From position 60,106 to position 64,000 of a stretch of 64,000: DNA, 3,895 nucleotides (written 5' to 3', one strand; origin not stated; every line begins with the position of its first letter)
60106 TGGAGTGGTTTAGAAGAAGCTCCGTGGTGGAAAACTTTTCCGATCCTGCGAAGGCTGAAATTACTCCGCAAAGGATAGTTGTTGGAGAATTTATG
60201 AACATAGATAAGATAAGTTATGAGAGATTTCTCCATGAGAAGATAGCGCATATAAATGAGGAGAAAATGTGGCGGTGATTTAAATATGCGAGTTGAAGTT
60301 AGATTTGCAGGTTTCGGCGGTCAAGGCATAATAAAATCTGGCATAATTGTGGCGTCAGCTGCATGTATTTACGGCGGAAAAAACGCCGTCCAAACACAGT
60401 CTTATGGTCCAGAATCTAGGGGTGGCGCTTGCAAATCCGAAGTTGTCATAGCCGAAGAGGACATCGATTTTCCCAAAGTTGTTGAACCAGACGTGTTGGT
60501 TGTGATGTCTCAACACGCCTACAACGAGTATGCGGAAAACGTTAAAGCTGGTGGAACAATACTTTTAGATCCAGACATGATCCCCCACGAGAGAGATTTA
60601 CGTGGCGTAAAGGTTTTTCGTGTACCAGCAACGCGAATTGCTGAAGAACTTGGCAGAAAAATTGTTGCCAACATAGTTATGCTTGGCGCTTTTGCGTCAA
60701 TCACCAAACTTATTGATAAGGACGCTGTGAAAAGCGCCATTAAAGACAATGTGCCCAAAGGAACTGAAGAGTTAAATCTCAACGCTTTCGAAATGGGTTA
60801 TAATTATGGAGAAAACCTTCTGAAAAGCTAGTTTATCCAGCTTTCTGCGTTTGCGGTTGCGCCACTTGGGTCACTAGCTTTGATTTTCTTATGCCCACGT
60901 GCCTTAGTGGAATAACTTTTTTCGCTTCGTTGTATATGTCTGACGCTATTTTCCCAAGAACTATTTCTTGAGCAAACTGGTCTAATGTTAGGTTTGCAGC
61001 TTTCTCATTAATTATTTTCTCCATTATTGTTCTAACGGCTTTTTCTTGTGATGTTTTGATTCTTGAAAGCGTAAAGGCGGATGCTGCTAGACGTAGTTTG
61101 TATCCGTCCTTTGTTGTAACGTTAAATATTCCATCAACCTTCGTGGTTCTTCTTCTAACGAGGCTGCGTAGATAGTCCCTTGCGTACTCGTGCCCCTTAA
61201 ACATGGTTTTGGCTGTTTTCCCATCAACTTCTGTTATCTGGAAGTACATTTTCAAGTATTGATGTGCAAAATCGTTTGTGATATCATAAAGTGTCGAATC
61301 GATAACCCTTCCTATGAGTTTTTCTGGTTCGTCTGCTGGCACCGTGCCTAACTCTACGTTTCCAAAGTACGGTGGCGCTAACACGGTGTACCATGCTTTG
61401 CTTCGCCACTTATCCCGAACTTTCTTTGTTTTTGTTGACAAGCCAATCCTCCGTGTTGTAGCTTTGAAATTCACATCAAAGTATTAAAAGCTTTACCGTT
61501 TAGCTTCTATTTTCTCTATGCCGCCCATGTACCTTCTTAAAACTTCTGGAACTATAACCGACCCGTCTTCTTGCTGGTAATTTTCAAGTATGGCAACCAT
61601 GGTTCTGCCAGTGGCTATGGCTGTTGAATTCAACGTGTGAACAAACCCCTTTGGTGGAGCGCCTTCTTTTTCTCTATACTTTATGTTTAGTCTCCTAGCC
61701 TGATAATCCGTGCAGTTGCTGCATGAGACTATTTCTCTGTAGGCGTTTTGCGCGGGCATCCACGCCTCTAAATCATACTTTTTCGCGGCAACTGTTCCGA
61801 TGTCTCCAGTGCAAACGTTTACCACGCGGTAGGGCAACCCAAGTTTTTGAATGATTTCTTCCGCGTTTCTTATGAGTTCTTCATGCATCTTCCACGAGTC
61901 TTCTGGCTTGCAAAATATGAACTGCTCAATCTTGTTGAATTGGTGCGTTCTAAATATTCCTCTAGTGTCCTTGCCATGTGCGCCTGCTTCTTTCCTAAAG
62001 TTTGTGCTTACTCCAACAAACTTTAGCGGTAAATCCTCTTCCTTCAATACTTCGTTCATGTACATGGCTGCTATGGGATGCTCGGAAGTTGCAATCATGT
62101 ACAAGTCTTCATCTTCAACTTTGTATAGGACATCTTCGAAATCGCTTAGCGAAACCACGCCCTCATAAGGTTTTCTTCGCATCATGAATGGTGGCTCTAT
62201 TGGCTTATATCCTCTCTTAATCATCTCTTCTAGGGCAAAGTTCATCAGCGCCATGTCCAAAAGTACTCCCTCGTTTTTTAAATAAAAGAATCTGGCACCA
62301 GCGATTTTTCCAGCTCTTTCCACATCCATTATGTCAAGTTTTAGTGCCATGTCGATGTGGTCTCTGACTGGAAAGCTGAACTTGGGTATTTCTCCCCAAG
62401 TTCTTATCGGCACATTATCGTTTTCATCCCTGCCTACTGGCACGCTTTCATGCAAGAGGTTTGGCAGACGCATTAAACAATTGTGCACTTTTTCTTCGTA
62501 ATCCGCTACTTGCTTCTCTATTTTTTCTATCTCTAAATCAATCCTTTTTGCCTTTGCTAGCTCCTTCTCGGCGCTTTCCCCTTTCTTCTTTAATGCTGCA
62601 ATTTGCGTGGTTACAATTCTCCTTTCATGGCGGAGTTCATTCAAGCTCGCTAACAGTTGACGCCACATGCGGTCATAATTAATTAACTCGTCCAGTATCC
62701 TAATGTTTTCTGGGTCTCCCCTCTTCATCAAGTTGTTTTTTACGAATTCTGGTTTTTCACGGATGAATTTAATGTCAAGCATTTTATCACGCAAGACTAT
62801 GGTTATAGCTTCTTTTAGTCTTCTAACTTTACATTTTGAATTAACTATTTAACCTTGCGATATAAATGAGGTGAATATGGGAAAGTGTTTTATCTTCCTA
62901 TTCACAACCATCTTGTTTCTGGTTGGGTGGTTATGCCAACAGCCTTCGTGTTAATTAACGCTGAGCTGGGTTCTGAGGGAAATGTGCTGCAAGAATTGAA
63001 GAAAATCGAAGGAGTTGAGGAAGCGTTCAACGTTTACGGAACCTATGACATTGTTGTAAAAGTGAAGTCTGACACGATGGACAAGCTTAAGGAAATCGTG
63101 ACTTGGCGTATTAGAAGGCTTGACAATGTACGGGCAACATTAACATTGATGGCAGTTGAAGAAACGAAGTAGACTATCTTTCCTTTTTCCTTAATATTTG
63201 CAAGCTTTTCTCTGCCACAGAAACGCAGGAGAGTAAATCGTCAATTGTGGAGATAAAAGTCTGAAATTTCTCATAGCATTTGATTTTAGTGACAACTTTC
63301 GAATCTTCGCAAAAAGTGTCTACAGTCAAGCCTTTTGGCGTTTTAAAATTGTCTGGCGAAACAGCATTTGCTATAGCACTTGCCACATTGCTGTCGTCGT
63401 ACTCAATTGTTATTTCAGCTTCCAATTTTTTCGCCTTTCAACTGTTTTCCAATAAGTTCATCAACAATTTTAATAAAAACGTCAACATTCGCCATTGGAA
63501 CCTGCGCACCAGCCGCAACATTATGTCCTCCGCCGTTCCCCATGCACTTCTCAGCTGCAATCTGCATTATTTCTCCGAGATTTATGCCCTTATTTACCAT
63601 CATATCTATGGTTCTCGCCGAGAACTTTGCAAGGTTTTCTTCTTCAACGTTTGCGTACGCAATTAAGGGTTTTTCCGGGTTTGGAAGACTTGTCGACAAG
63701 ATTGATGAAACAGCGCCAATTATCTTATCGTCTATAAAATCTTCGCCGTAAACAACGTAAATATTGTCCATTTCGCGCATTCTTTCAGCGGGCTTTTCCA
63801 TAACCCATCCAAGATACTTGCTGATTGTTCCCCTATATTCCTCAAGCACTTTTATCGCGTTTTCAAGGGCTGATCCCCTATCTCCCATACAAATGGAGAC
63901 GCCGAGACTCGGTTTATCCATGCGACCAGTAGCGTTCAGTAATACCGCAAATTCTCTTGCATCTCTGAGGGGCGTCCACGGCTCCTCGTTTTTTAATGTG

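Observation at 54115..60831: Tightly coupled hdrC::gltD - hdrA::mvhD - korDABC operon, a candidate undescribed electron-bifurcating 2-oxoacid/ferredoxin/NAD(P)H module without HdrB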

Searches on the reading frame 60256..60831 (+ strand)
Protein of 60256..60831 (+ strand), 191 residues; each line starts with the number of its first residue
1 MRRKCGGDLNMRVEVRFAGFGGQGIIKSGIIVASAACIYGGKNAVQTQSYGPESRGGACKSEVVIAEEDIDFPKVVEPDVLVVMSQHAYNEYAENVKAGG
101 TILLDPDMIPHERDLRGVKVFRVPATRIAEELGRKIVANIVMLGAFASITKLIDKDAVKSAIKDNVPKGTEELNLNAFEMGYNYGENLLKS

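Call 3: search_protein_families(library=pfam, proteins=[window:60256-60831:+], max_evalue=0.01)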
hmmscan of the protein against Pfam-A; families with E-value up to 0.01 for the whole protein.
window:60256-60831:+ (191 aa): 1 family
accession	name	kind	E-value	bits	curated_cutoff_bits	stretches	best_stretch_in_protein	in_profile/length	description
PF01558.24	POR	-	1.9e-38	132.7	27.4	1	21-182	1-172/173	Pyruvate ferredoxin/flavodoxin oxidoreductase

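Call 4: search_protein_families(library=ncbifam, proteins=[window:60256-60831:+], max_evalue=0.001)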
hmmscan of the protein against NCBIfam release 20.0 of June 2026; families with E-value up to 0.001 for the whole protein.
window:60256-60831:+ (191 aa): 24 families
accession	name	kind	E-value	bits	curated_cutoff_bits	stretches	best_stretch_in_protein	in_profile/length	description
NF006323.0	PRK08537.1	equivalog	4.4e-75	251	235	1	11-186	1-179/181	2-oxoacid:ferredoxin oxidoreductase subunit gamma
NF006211.0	PRK08338.1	equivalog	2.1e-38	131.5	239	1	14-186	2-169/170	2-oxoacid:ferredoxin oxidoreductase subunit gamma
NF006275.0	PRK08441.1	equivalog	6e-34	117.2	216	1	11-189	1-182/185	2-oxoglutarate-acceptor oxidoreductase subunit OorC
TIGR02175.1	PorC_KorC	subfamily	2.6e-27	95.7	81.1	1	13-184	2-174/177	2-oxoacid:acceptor oxidoreductase, gamma subunit, pyruvate/2-ketoisovalerate family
TIGR03710.1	OAFO_sf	subfamily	8.8e-24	84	482.75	1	13-190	2-178/561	2-oxoacid:acceptor oxidoreductase subunit alpha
NF006321.0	PRK08534.1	equivalog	3.6e-22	78.9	225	1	13-184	2-176/181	pyruvate ferredoxin oxidoreductase subunit gamma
NF040683.1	PorC_Meth_Thtga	equivalog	3.4e-21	75.8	270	1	13-183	2-171/177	pyruvate synthase subunit PorC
NF005323.0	PRK06853.1-3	equivalog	3e-19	69.7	238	1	11-184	5-194/197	indolepyruvate oxidoreductase subunit beta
NF005325.0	PRK06853.1-5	equivalog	1.6e-16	60.6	230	1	118-184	125-190/192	indolepyruvate oxidoreductase subunit beta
NF045762.1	PhenlGlyoxDHPadE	equivalog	2.6e-16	60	300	1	13-183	2-177/187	NADH-dependent phenylglyoxylate dehydrogenase subunit gamma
TIGR03334.1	IOR_beta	equivalog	2.8e-16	60.1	205.8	2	117-182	122-188/189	indolepyruvate ferredoxin oxidoreductase subunit beta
NF005322.0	PRK06853.1-2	equivalog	2.8e-16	59.9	237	2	106-184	115-192/197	indolepyruvate oxidoreductase subunit beta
NF005324.0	PRK06853.1-4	equivalog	1.3e-13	51.3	222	2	120-187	122-191/196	indolepyruvate oxidoreductase subunit beta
NF010632.0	PRK14029.1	equivalog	3.5e-13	49.6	335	1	13-183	2-178/185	pyruvate/ketoisovalerate ferredoxin oxidoreductase subunit gamma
NF005328.0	PRK06853.2-2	equivalog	9.3e-12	45.1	240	1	12-65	3-55/192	indolepyruvate oxidoreductase subunit beta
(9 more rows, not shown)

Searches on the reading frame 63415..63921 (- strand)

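Call 62: search_protein_families(library=pfam, proteins=[window:63415-63921:-], max_evalue=1e-10)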
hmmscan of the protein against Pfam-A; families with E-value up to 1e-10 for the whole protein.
window:63415-63921:- (168 aa): 1 family
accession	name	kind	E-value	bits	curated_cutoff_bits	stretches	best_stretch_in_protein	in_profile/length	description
PF02272.25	DHHA1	-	3.2e-17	63.3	25.9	1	57-158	7-101/102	DHHA1 domain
